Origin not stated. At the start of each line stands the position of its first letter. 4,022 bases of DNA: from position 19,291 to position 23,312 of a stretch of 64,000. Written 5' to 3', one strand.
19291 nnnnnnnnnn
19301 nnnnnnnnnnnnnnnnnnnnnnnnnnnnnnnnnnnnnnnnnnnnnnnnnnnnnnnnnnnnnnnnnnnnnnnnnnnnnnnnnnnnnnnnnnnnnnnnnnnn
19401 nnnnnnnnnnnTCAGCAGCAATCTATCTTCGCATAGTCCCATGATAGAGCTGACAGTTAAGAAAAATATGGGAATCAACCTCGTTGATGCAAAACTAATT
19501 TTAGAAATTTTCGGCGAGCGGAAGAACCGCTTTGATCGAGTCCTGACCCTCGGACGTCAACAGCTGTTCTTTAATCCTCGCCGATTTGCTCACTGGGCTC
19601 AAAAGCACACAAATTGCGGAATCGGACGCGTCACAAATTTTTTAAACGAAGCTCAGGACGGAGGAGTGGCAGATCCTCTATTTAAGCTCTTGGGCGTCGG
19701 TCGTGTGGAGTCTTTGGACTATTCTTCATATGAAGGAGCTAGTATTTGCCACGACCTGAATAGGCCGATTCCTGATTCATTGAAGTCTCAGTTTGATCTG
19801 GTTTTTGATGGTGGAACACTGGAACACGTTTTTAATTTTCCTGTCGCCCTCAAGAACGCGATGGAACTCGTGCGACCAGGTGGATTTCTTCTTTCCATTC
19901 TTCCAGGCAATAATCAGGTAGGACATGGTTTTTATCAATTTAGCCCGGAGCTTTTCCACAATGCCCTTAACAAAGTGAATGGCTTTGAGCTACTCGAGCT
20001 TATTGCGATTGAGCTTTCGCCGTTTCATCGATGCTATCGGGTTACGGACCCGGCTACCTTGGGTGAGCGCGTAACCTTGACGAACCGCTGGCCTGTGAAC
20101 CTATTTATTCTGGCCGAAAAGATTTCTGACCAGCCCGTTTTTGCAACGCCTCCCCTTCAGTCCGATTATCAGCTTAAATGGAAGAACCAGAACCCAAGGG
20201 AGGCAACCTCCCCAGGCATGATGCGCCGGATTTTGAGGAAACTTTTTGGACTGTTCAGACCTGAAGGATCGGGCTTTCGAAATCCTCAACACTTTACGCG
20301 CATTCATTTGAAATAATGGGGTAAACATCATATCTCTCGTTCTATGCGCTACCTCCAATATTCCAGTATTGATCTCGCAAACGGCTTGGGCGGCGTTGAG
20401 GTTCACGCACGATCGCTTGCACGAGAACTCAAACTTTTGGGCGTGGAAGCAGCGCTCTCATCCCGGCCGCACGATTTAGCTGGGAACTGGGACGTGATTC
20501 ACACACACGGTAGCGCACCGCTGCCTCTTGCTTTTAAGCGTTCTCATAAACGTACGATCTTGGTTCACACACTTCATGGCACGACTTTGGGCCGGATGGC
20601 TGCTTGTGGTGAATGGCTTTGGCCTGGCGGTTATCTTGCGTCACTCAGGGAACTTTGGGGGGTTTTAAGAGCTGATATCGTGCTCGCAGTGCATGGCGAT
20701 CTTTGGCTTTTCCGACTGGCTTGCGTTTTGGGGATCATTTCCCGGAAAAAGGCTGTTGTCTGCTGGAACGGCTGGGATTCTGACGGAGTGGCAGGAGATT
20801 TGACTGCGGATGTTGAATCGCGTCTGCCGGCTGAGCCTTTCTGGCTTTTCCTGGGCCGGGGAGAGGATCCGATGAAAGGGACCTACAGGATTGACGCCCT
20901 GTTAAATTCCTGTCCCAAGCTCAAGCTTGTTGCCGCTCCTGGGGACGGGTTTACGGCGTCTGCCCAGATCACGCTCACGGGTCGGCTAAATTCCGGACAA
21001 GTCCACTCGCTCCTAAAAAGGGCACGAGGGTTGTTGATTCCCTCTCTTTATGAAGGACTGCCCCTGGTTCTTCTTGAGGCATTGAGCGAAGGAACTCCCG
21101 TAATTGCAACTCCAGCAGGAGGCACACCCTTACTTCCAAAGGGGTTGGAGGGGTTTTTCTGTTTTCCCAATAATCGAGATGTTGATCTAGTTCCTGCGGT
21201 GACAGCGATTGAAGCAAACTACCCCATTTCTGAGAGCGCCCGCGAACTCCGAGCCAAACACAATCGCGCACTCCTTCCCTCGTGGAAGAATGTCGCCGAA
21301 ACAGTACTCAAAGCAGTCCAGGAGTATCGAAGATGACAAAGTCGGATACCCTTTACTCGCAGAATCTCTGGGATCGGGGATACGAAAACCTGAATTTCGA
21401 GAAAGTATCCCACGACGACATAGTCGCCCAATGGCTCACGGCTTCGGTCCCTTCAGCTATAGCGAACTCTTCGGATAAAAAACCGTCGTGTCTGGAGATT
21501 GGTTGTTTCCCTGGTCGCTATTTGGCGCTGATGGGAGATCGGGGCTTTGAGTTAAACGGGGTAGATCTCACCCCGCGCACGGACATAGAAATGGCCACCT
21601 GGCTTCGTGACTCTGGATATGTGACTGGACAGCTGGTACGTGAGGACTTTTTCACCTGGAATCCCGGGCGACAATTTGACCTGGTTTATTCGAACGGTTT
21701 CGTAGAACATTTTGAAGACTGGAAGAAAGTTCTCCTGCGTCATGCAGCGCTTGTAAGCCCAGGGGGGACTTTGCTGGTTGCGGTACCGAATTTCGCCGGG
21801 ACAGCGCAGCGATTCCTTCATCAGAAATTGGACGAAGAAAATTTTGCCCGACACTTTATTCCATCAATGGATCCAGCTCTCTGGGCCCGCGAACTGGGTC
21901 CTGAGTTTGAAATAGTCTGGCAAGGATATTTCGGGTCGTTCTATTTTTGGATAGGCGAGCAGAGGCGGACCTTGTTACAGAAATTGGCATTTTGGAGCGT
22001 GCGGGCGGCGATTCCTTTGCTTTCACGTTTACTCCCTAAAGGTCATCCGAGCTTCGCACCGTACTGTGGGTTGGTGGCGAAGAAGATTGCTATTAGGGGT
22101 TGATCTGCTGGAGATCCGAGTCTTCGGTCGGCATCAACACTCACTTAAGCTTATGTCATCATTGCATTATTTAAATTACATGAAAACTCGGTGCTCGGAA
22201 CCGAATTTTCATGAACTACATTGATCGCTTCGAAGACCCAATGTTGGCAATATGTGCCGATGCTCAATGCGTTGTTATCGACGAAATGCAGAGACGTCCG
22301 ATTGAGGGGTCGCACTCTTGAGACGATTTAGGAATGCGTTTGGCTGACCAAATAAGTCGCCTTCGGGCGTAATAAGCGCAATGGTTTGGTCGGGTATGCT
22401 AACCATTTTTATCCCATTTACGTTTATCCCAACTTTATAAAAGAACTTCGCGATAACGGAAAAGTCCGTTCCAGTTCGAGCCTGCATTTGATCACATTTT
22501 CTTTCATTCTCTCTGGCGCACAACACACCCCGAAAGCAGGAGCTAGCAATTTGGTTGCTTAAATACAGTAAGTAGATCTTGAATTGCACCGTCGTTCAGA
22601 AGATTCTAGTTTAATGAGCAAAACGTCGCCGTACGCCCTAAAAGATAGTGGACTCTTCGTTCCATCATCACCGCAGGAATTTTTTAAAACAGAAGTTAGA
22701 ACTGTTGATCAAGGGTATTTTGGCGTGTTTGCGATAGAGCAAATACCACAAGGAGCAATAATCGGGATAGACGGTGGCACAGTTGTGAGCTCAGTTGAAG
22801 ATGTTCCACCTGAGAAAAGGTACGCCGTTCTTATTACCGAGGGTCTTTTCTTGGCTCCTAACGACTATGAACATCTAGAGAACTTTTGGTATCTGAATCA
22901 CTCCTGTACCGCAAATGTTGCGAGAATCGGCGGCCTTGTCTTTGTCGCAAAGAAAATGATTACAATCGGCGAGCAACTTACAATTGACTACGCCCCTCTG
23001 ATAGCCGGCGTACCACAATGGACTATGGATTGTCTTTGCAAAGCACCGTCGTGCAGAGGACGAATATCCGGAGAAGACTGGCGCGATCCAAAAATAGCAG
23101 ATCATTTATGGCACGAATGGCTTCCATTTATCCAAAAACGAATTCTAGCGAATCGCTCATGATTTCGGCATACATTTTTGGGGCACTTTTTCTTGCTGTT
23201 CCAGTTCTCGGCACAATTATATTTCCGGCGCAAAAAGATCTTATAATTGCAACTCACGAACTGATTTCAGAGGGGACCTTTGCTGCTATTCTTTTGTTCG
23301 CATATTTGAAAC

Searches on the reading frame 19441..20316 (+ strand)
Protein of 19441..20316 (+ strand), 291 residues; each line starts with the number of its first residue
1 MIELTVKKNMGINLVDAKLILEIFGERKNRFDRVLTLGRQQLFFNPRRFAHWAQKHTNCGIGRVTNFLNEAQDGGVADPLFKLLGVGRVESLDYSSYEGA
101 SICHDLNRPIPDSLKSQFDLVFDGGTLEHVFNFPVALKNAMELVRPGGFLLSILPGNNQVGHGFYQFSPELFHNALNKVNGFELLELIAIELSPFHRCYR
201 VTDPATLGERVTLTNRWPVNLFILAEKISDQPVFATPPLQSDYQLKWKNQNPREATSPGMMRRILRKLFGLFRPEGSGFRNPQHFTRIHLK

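Call 6: search_protein_families(library=pfam, proteins=[window:19441-20316:+], max_evalue=0.001)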
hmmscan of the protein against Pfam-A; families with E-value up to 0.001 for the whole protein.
window:19441-20316:+ (291 aa): 2 families
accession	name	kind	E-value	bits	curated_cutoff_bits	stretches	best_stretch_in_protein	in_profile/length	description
PF08242.18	Methyltransf_12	-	2e-05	25.6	30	1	109-150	56-98/98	Methyltransferase domain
PF08241.18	Methyltransf_11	-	0.00032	21.7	21.2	1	103-151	48-94/95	Methyltransferase domain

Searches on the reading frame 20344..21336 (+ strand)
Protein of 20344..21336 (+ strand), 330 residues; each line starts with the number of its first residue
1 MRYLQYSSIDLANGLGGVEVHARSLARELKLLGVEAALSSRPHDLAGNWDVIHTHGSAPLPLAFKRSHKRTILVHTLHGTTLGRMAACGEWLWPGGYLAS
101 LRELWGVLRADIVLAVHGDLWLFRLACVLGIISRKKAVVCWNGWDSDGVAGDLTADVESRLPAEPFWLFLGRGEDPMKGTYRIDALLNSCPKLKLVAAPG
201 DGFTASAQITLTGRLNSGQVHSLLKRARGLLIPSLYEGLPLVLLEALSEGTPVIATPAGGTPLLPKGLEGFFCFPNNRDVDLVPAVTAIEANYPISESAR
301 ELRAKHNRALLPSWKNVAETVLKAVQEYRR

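Call 6: search_protein_families(library=pfam, proteins=[window:20344-21336:+], max_evalue=0.001)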
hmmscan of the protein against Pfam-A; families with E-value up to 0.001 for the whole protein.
window:20344-21336:+ (330 aa): 4 families
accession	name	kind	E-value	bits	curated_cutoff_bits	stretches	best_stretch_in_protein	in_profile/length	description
PF00534.26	Glycos_transf_1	-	1.2e-13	51.4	26.4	1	206-294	72-160/172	Glycosyl transferases group 1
PF13692.12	Glyco_trans_1_4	-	3.4e-12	47.3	27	1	207-286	59-136/142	Glycosyl transferases group 1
PF13439.12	Glyco_transf_4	-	3e-08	34.3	28.5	1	48-117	72-141/170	Glycosyltransferase Family 4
PF20706.3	GT4-conflict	-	6.3e-05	22.6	26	1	218-260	273-315/385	Family 4 Glycosyltransferase in conflict systems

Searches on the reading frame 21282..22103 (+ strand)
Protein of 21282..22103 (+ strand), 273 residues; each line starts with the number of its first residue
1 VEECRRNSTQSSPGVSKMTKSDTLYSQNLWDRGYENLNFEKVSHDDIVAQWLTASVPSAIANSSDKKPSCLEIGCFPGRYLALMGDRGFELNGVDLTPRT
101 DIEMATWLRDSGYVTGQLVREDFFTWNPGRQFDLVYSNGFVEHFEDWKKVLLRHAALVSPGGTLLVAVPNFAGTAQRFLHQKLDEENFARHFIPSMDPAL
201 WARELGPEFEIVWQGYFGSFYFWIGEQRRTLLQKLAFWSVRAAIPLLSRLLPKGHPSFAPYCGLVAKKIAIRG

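Call 6: search_protein_families(library=pfam, proteins=[window:21282-22103:+], max_evalue=0.001)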
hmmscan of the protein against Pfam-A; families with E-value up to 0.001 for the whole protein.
window:21282-22103:+ (273 aa): 5 families
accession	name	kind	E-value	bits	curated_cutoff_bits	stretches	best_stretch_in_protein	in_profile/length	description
PF13489.12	Methyltransf_23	-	4.6e-15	56.2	27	1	61-182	17-133/164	Methyltransferase domain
PF08241.18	Methyltransf_11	-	1.2e-09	39.1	21.2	1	71-165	1-94/95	Methyltransferase domain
PF08242.18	Methyltransf_12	-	8.8e-09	36.4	30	1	71-164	1-98/98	Methyltransferase domain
PF13649.12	Methyltransf_25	-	2.1e-07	32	27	1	71-162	2-97/97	Methyltransferase domain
PF13847.12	Methyltransf_31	-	0.00014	22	27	1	66-188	3-127/145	Methyltransferase domain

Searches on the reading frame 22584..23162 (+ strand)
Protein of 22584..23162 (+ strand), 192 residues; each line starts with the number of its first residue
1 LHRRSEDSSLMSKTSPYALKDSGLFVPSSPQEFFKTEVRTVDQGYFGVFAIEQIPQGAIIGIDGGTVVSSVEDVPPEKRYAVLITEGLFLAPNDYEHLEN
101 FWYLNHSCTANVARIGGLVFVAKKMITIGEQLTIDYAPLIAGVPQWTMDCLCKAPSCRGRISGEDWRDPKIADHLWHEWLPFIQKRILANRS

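Call 6: search_protein_families(library=pfam, proteins=[window:22584-23162:+], max_evalue=0.001)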
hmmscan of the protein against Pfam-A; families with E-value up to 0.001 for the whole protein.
window:22584-23162:+ (192 aa): 1 family
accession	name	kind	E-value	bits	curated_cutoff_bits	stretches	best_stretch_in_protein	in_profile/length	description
PF00856.33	SET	-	1.1e-09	39.1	22.4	1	46-136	2-104/105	SET domain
